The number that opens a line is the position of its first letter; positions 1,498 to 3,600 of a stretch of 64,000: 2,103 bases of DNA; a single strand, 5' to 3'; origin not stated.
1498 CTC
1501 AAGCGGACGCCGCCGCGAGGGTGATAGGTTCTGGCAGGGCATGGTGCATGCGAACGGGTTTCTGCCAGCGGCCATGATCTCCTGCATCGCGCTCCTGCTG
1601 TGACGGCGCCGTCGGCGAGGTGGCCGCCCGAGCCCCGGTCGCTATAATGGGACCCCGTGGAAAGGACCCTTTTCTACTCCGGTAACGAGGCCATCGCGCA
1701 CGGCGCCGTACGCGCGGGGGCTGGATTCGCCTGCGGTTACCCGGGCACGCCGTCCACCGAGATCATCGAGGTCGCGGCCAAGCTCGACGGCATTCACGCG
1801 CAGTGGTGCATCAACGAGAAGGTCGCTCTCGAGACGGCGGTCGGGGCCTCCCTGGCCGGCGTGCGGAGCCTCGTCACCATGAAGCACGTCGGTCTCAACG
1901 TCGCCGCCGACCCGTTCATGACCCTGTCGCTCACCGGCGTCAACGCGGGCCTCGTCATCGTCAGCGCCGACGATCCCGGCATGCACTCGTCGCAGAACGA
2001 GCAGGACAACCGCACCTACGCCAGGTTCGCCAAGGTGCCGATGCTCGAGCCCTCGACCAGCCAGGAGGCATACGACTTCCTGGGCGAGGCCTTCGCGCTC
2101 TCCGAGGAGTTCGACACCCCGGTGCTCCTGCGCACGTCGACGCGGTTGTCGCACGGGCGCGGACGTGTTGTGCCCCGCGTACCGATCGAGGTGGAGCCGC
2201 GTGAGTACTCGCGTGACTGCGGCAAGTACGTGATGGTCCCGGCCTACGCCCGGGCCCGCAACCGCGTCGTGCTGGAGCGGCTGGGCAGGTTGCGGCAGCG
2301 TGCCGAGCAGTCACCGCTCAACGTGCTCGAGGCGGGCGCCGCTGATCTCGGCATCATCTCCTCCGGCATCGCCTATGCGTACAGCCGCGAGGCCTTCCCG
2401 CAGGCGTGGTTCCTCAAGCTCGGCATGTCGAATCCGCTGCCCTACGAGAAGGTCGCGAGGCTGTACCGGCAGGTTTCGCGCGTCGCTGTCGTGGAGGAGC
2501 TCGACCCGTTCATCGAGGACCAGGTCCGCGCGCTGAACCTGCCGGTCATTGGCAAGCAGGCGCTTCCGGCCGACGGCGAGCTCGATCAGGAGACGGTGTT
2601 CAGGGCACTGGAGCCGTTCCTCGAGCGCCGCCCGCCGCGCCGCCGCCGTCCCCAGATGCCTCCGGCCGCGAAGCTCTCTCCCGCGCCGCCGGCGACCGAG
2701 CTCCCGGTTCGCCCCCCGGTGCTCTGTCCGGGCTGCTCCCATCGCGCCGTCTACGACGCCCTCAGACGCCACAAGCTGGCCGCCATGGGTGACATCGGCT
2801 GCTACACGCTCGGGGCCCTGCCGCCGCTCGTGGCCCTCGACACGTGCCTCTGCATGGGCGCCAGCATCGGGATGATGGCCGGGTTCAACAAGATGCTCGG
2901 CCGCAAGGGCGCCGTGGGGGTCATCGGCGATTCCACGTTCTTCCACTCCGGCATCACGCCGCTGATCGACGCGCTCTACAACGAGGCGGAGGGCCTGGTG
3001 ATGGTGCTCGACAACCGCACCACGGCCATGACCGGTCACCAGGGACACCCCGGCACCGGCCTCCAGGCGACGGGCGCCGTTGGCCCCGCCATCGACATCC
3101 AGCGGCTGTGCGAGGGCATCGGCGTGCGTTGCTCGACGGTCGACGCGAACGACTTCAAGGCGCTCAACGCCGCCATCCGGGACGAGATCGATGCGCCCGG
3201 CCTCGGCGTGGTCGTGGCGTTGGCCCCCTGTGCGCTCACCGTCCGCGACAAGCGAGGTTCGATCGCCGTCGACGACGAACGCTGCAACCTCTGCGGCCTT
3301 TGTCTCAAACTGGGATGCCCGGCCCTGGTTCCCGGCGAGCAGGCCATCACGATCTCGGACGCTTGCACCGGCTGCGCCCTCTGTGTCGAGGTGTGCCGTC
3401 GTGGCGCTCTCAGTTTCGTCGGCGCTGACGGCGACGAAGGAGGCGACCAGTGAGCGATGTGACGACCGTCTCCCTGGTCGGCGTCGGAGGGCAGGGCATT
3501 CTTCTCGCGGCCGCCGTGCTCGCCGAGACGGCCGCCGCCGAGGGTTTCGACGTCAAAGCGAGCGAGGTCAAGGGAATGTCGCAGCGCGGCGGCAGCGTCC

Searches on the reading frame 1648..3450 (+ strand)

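Call 41: search_protein_families(library=pfam, proteins=[window:1648-3450:+], max_evalue=0.00001)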
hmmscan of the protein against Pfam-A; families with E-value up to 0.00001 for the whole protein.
window:1648-3450:+ (601 aa): 3 families
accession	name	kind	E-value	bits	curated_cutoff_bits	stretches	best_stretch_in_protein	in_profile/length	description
PF02775.26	TPP_enzyme_C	-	1.2e-15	58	21.9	1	382-522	1-149/151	Thiamine pyrophosphate enzyme, C-terminal TPP binding domain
PF01855.24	POR_N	-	3.7e-14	53.5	27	1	18-174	1-165/231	Pyruvate flavodoxin/ferredoxin oxidoreductase, thiamine diP-bdg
PF00037.32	Fer4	-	6.9e-07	29.3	21.1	0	569-588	4-23/24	4Fe-4S binding domain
